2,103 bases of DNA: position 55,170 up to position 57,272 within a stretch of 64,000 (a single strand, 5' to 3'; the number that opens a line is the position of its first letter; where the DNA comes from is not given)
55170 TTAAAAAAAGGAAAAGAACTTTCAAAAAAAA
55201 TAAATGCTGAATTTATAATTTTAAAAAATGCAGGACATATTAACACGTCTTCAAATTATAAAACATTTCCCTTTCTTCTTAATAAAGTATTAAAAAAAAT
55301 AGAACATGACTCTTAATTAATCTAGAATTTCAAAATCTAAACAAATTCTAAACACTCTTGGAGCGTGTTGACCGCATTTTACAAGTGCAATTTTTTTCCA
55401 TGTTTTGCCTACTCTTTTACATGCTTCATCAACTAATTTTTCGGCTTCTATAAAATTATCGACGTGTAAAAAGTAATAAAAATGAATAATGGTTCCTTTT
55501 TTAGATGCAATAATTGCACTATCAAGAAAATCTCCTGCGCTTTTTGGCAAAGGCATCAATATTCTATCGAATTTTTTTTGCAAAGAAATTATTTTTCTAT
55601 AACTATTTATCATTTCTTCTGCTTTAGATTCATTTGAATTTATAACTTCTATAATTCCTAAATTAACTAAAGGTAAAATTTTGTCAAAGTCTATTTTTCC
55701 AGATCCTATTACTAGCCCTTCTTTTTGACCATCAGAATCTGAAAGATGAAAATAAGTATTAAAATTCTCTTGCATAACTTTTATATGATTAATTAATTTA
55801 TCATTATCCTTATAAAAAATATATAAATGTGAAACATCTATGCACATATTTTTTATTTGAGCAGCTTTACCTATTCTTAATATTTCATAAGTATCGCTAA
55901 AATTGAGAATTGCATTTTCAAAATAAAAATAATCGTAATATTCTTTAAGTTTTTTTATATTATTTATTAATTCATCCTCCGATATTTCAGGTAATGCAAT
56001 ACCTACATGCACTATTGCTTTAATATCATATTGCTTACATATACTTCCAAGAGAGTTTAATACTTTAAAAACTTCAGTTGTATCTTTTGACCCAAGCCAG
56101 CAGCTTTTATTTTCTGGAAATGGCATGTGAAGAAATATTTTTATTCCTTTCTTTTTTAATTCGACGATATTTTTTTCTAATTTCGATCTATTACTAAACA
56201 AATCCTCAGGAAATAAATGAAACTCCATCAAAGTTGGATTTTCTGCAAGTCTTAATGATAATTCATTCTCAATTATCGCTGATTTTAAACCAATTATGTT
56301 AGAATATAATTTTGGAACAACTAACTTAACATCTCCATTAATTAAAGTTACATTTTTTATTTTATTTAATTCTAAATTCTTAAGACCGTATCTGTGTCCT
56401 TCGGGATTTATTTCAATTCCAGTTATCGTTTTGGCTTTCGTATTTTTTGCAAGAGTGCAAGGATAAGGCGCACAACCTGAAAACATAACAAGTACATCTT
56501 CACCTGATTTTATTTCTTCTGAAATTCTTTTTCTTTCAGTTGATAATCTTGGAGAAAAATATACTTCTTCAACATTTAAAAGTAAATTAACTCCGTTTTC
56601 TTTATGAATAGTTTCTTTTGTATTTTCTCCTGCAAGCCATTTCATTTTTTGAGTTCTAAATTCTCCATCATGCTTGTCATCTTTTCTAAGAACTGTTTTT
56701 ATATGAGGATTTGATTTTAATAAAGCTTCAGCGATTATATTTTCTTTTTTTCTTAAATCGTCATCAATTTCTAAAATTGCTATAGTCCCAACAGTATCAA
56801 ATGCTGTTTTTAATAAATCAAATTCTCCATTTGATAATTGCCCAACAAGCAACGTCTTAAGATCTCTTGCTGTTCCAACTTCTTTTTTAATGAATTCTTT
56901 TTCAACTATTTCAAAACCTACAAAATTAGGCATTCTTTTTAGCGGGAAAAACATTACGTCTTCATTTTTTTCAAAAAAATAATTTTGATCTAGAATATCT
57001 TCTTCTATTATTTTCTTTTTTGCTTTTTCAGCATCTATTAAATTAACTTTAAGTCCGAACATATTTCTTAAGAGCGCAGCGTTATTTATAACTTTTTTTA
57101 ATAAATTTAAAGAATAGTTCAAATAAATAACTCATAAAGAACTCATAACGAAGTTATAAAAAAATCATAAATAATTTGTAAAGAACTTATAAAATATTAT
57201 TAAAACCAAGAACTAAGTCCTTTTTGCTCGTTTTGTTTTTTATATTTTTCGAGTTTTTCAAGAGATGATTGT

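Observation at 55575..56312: A complete TIM-barrel (xylose-isomerase/AP-endonuclease-2-like) domain is inserted inside the catalytic Rossmann fold of Trm5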

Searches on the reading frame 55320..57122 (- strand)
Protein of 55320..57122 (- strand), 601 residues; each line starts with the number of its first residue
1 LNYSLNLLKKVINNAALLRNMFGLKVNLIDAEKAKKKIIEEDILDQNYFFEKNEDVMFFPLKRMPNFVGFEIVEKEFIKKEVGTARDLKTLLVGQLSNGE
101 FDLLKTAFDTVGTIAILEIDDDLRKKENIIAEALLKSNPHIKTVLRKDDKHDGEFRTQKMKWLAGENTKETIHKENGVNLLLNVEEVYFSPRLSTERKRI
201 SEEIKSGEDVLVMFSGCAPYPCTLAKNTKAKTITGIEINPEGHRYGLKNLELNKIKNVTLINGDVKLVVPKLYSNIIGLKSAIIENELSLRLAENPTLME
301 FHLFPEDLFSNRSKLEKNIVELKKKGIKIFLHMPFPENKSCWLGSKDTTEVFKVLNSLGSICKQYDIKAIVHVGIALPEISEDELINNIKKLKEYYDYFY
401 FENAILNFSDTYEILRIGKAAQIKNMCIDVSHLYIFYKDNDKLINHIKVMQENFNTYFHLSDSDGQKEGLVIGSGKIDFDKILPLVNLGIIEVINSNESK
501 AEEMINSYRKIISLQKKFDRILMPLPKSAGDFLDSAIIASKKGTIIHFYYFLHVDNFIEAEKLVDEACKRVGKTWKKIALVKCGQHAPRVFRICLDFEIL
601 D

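Call 3: search_protein_families(library=pfam, proteins=[window:55320-57122:-], max_evalue=1)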
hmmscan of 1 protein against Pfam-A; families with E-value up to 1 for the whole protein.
window:55320-57122:- (601 aa): 5 families
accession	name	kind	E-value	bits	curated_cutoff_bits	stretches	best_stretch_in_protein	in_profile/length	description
PF02475.24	TRM5-TYW2_MTfase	-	6.5e-37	127.5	28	2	171-275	1-106/164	TRM5/TYW2 methyltransferase domain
PF25133.1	TYW2_N_2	-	8.5e-19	67.9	27.7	1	88-168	1-79/79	TYW2 N-terminal domain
PF18093.7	Trm5_N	-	2.8e-05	24.2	22.7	1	23-64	1-42/47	tRNA methyltransferase 5 N-terminal domain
PF13847.12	Methyltransf_31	-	0.0096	16.1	27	1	220-275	17-73/145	Methyltransferase domain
PF02390.23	Methyltransf_4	-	0.053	13.4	24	1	221-267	16-62/173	Putative methyltransferase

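Call 4: search_protein_families(library=ncbifam, proteins=[window:55320-57122:-], max_evalue=1)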
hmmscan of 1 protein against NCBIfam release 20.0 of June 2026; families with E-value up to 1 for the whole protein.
window:55320-57122:- (601 aa): 13 families
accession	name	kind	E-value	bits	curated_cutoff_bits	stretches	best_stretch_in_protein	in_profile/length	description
NF047730.1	tRNAMtaseTrm5b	equivalog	2.2e-68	230.8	600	2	21-274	1-247/330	tRNA (guanine(37)-N1)-methyltransferase Trm5b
NF047728.1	tRNAMtaseTaw22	equivalog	3.4e-54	184.2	550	2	21-274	1-259/336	tRNA (guanine(37)-N1)/4-demethylwyosine(37)-methyltransferase Taw22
NF047732.1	tRNAMtaseTrm5bMeth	equivalog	6.3e-51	173.3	500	2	22-268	2-258/337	tRNA (guanine(37)-N1)-methyltransferase Trm5b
NF047729.1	tRNAMtaseTaw21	equivalog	2.2e-32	112.3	400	2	109-265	8-165/250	tRNA 4-demethylwyosine(37)-methyltransferase Taw21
NF047824.1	tRNAwyosineTaw2Meth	equivalog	4.2e-27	95.4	350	2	111-267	5-154/245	tRNA(Phe) (4-demethylwyosine(37)-C(7)) aminocarboxypropyltransferase Taw2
NF047823.1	tRNAwyosTaw2Pyroc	equivalog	9.8e-24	84.2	550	1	88-257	10-175/277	tRNA(Phe) (4-demethylwyosine(37)-C(7)) aminocarboxypropyltransferase Taw2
TIGR00479.1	rumA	equivalog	2e-08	33.5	183.55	1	117-275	202-360/432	23S rRNA (uracil(1939)-C(5))-methyltransferase RlmD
NF010719.0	PRK14121.1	equivalog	4.4e-05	22.6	402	1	223-277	139-193/396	tRNA (guanosine(46)-N7)-methyltransferase TrmB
NF011529.0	PRK14968.1-3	equivalog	0.00034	20.1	162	1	205-270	33-96/198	putative methyltransferase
TIGR03534.1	RF_mod_PrmC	equivalog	0.00084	18.9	199.1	1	152-265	30-147/253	peptide chain release factor N(5)-glutamine methyltransferase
TIGR00091.1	TIGR00091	equivalog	0.011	15.1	112.65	1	219-275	29-85/194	tRNA (guanosine(46)-N7)-methyltransferase TrmB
TIGR01809.1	Shik-DH-AROM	equivalog_domain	0.017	14.2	196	1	465-509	124-170/282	shikimate dehydrogenase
NF006139.0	PRK08289.1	equivalog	0.09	11.4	431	1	354-477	23-139/480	glyceraldehyde-3-phosphate dehydrogenase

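Call 5: search_solved_structures(query=window:55320-57122:-, max_evalue=1, show_alignments=3)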
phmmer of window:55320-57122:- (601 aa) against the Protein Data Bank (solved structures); distinct sequences matched with E-value up to 1: 14.
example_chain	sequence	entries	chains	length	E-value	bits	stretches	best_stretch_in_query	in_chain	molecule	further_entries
5yac_A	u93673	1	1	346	3.4e-48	167.6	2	23-267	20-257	tRNA (guanine(37)-N1)-methyltransferase Trm5b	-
5hji_A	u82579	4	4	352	8.5e-40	139.9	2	20-272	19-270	tRNA (guanine(37)-N1)-methyltransferase Trm5a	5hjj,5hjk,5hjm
5wt1_A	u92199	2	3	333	2.1e-39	138.6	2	21-272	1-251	tRNA (guanine(37)-N1)-methyltransferase Trm5a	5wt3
2yx1_A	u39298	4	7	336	5.5e-35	124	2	24-266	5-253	Hypothetical protein MJ0883 | Uncharacterized protein MJ0883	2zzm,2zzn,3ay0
3k6r_A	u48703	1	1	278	8.2e-18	67.3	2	91-257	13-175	putative transferase PH0793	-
3a25_A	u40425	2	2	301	9.1e-18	67.1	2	88-257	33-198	Uncharacterized protein PH0793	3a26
3a27_A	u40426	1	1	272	4.4e-16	61.6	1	139-266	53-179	Uncharacterized protein MJ1557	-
5jwj_A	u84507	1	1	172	0.047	15.2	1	192-263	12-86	Protein-lysine N-methyltransferase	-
3mgg_A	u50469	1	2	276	0.053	15.1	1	207-265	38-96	Methyltransferase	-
5fa8_A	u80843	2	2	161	0.056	15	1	191-263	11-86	Ribosomal protein L11 methyltransferase, putative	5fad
5u4t_A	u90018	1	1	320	0.69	11.4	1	215-345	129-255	Putative gentamicin methyltransferase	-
5u18_A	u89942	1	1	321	0.7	11.4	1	215-345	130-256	N-3'' methyltransferase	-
5tyq_A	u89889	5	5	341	0.79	11.2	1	215-345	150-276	Putative gentamicin methyltransferase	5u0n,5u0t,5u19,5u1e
5u1i_A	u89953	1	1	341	0.79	11.2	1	215-345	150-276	Putative gentamicin methyltransferase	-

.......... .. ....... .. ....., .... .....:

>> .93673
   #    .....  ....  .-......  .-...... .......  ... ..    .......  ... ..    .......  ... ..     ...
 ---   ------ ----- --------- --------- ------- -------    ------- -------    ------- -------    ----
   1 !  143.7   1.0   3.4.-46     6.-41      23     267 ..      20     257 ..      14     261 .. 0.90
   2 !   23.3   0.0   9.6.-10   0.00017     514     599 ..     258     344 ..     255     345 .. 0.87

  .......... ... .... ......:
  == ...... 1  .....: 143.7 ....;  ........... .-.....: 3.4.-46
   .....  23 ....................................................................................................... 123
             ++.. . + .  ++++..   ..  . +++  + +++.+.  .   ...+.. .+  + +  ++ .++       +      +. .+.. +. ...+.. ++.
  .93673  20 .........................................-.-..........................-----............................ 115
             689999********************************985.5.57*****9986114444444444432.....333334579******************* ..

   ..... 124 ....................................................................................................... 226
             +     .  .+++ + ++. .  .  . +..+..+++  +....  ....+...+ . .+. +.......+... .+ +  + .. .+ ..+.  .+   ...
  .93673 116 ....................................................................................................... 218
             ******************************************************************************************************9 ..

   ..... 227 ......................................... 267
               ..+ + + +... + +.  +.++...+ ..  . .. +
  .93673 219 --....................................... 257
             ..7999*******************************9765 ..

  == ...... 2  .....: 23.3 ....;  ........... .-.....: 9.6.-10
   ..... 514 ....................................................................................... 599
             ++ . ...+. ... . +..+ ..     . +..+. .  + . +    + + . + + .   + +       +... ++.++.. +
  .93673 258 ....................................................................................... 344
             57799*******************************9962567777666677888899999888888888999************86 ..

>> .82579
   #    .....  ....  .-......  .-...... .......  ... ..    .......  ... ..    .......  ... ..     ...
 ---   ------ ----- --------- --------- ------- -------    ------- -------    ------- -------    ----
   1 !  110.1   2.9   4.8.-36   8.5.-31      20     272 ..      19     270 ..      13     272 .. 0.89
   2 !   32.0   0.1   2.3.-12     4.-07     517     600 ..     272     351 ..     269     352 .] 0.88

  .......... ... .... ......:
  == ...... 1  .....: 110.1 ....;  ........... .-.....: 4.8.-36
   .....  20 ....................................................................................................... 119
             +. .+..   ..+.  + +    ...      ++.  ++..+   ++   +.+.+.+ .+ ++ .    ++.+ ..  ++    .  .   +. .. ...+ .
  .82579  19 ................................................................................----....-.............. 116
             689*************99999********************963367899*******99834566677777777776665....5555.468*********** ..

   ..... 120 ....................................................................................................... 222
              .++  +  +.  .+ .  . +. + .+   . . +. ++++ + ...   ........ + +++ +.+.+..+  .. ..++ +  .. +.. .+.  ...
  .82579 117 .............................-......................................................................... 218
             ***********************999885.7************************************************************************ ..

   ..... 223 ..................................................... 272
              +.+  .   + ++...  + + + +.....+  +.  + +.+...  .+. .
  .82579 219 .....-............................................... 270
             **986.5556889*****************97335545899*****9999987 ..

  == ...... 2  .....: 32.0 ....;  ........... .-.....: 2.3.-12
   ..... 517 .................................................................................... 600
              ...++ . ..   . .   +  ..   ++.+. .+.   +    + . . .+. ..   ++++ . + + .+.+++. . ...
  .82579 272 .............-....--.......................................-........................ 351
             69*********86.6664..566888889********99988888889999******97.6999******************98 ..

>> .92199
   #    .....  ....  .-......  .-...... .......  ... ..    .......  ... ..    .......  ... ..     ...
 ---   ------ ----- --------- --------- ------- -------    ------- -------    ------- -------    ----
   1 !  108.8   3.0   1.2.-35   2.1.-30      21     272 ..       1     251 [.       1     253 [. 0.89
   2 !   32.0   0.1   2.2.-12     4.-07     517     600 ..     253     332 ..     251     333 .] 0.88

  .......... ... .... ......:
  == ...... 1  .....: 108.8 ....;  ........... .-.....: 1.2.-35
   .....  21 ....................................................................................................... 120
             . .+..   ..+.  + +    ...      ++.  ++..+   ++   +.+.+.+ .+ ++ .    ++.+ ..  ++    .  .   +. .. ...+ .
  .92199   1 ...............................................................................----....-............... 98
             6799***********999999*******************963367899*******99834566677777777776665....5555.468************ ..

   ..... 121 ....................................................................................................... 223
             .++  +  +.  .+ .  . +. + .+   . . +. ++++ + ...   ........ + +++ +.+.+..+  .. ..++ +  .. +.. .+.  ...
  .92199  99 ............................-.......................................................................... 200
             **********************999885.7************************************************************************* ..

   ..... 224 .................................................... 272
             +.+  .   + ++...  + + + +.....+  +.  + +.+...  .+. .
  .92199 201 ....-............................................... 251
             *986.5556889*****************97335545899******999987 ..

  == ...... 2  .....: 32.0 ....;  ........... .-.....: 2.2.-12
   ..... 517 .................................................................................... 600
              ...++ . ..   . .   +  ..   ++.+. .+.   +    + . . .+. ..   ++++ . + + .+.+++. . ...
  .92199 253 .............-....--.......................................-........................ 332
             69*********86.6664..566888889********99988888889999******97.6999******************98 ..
